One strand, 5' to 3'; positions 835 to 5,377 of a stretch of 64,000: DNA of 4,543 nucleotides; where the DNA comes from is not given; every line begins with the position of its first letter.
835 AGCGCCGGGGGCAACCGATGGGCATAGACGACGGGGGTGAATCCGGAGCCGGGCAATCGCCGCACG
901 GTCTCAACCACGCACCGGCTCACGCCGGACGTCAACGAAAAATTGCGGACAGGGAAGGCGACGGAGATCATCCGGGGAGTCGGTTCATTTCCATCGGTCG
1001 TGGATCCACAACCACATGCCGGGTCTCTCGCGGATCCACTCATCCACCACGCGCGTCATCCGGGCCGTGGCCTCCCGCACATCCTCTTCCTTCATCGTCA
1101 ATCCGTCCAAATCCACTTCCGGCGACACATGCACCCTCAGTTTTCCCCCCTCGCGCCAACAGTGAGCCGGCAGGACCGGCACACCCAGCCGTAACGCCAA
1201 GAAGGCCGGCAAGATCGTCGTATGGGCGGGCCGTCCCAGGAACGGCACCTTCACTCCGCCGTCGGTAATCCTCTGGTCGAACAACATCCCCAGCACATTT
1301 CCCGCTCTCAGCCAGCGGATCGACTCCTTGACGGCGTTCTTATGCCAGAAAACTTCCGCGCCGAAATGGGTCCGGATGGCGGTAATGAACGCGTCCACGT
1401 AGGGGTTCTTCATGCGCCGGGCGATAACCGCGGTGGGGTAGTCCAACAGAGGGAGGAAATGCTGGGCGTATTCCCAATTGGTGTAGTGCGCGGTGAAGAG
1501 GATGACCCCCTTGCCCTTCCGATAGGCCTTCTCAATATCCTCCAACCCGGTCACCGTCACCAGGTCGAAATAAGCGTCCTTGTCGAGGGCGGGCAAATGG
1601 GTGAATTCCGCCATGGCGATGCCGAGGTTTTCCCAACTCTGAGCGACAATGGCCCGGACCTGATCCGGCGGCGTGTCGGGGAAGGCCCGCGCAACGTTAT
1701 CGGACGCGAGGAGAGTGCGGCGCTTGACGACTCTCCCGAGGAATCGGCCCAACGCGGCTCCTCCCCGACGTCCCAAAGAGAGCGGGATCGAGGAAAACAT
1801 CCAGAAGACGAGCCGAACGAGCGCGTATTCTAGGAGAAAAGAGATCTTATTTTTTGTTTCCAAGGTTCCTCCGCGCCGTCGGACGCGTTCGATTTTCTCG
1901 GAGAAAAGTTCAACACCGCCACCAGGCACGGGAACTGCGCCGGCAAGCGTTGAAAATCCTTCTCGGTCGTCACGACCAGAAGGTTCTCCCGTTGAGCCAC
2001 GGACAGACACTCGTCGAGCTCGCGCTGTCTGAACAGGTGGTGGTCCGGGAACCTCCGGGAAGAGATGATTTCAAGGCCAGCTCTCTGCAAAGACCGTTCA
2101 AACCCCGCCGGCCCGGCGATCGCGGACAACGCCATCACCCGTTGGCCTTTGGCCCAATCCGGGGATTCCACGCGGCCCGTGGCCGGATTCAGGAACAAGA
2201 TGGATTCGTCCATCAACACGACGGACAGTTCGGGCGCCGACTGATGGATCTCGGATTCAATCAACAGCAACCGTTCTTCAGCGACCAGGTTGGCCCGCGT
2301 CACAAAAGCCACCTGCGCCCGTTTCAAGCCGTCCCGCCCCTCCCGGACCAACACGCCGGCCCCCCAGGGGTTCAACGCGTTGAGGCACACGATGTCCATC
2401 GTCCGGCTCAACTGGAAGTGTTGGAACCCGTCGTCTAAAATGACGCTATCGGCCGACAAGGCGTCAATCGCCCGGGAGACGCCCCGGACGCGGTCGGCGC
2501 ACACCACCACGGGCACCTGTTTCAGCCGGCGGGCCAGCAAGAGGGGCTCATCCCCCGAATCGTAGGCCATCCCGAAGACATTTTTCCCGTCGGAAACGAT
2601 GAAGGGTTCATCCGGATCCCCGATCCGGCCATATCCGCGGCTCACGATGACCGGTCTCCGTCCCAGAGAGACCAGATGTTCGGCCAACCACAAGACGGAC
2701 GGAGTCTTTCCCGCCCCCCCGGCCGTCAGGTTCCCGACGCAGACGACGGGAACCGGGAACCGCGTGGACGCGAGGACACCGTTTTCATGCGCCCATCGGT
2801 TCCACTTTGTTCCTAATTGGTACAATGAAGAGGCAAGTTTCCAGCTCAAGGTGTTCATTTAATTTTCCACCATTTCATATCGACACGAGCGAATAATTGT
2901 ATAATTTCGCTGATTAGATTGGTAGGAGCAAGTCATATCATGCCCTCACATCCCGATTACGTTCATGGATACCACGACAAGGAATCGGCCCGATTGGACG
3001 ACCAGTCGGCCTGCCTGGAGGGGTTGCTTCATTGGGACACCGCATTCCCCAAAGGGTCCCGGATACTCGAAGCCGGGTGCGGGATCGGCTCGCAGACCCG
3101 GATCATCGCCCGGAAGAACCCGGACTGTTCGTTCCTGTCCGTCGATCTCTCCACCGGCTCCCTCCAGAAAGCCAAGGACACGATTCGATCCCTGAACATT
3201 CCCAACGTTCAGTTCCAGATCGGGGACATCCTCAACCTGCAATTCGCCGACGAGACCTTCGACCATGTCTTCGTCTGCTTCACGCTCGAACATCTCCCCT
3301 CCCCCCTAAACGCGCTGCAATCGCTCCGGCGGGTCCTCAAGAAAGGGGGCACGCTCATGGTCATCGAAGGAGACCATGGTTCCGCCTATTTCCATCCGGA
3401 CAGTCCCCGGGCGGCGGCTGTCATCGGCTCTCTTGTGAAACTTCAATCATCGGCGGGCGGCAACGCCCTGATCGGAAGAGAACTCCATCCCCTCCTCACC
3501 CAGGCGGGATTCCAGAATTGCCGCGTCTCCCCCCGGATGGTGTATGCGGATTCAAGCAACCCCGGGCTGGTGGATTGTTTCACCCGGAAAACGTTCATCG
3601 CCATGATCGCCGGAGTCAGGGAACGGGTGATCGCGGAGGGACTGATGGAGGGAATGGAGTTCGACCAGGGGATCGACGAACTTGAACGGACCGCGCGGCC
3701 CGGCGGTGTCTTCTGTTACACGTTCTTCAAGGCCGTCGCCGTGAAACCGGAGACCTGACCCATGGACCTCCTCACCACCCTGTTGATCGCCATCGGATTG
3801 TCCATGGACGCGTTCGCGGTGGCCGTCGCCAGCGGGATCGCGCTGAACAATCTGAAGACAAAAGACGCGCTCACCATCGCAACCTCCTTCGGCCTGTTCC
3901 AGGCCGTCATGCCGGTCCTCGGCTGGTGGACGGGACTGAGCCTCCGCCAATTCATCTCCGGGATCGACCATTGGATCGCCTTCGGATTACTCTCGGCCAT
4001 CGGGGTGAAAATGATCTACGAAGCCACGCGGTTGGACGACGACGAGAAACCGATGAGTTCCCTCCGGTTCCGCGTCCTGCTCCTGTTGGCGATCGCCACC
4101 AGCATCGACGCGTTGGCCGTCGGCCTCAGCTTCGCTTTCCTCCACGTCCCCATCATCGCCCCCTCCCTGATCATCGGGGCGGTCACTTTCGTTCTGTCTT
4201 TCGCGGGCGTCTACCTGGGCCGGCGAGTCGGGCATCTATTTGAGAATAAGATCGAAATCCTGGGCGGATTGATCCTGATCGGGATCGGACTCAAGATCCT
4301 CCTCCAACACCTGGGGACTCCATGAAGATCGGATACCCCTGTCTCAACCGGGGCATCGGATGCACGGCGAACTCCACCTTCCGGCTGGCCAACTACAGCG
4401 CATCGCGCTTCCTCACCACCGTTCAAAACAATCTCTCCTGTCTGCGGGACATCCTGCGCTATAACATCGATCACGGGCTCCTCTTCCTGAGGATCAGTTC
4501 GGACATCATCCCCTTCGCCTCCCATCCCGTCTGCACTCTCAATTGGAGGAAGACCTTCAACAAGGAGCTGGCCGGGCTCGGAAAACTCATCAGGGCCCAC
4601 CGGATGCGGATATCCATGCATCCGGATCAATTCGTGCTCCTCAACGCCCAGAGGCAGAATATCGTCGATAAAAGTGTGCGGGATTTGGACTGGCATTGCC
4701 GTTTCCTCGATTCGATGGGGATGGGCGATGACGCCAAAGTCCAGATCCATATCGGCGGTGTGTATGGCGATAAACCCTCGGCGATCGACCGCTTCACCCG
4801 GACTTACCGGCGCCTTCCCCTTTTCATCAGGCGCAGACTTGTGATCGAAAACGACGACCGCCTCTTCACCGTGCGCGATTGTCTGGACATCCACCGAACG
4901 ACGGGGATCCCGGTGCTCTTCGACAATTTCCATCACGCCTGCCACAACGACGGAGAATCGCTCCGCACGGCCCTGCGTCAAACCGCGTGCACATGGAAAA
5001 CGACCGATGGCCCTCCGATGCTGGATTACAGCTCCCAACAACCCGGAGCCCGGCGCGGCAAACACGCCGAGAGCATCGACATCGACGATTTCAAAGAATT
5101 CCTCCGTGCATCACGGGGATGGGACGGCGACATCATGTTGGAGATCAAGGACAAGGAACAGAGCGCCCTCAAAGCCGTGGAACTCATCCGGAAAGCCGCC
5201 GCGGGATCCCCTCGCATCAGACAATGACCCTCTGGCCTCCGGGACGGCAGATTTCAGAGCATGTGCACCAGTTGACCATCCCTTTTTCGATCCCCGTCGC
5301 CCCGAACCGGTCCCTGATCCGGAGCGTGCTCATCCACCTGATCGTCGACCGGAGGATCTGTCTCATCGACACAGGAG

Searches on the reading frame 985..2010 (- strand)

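Call 86: search_protein_families(library=pfam, proteins=[window:985-2010:-], max_evalue=0.0001)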
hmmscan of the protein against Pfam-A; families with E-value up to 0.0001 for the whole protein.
window:985-2010:- (341 aa): 1 family
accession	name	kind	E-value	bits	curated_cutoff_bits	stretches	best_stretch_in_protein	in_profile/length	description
PF03279.18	Lip_A_acyltrans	-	7.4e-61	206.3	22.3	1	61-341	12-294/295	Bacterial lipid A biosynthesis acyltransferase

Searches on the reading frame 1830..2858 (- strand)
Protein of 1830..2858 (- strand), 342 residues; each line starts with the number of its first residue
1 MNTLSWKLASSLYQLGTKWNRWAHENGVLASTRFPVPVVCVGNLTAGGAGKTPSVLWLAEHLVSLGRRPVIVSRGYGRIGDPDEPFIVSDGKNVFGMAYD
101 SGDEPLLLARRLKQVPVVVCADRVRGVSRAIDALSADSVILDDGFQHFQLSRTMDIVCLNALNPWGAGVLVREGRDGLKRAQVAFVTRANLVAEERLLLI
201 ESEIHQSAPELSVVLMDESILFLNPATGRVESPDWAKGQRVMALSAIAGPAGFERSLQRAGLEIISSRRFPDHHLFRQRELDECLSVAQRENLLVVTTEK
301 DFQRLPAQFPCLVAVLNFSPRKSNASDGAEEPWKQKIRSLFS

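Call 85: search_protein_families(library=pfam, proteins=[window:1830-2858:-], max_evalue=0.0001)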
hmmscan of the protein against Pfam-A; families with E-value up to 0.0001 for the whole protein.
window:1830-2858:- (342 aa): 1 family
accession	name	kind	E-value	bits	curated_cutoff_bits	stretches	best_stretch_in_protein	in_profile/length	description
PF02606.20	LpxK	-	9.3e-73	245.6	27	1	9-307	8-296/328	Tetraacyldisaccharide-1-P 4'-kinase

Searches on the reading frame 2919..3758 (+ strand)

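Call 85: search_protein_families(library=pfam, proteins=[window:2919-3758:+], max_evalue=0.0001)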
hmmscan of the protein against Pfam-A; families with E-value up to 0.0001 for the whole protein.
window:2919-3758:+ (279 aa): 12 families
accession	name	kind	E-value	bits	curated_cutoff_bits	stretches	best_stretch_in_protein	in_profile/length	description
PF13847.12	Methyltransf_31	-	2.5e-23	82.8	27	1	45-195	3-143/145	Methyltransferase domain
PF08241.18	Methyltransf_11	-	3.3e-23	82.6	21.2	1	50-147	1-94/95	Methyltransferase domain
PF13649.12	Methyltransf_25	-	1.7e-21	77.1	27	1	49-144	1-97/97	Methyltransferase domain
PF08242.18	Methyltransf_12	-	1.6e-17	64.5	30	1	50-146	1-98/98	Methyltransferase domain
PF01209.24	Ubie_methyltran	-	1.6e-13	51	20.1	1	45-152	47-155/233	ubiE/COQ5 methyltransferase family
PF13489.12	Methyltransf_23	-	2.2e-13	50.7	27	1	42-200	19-161/164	Methyltransferase domain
PF02390.23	Methyltransf_4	-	3.1e-09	37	24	1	48-122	4-81/173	Putative methyltransferase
PF01135.25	PCMT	-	3e-07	30.9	20.3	1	43-148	71-171/210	Protein-L-isoaspartate(D-aspartate) O-methyltransferase (PCMT)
PF00891.24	Methyltransf_2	-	5.4e-07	29.6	22.3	1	41-199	59-210/210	O-methyltransferase domain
PF05175.20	MTS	-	3.2e-06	27.3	23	1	26-118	16-103/170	Methyltransferase small domain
PF08704.16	GCD14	-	2.2e-05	24.7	26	1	44-146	39-141/247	tRNA methyltransferase complex GCD14 subunit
PF08003.17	Methyltransf_9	-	2.4e-05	23.9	23.8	1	45-155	115-228/315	Protein of unknown function (DUF1698)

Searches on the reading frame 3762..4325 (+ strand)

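Call 85: search_protein_families(library=pfam, proteins=[window:3762-4325:+], max_evalue=0.0001)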
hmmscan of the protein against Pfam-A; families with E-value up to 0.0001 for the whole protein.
window:3762-4325:+ (187 aa): 1 family
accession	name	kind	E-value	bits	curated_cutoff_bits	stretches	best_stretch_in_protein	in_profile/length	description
PF02659.21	Mntp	-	2.1e-54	183.9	24.4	1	31-180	2-152/152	Putative manganese efflux pump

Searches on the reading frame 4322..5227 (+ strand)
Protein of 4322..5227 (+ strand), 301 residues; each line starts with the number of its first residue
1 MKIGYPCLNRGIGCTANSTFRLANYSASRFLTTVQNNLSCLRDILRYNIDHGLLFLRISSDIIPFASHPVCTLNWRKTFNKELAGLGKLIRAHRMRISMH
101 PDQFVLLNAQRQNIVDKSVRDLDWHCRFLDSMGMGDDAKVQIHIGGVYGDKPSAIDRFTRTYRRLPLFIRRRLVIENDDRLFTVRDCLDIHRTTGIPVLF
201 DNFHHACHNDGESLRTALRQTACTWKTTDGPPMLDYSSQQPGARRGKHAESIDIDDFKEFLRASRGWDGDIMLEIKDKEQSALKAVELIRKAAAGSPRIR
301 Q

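Call 85: search_protein_families(library=pfam, proteins=[window:4322-5227:+], max_evalue=0.0001)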
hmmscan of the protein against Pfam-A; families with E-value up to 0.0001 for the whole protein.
window:4322-5227:+ (301 aa): 2 families
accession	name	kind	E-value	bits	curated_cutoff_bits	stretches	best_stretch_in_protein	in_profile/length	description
PF03851.20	UvdE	-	5.4e-62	210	24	1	14-262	19-273/275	UV-endonuclease UvdE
PF01261.30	AP_endonuc_2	-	3.2e-06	27.5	31.1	1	80-291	27-248/249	Xylose isomerase-like TIM barrel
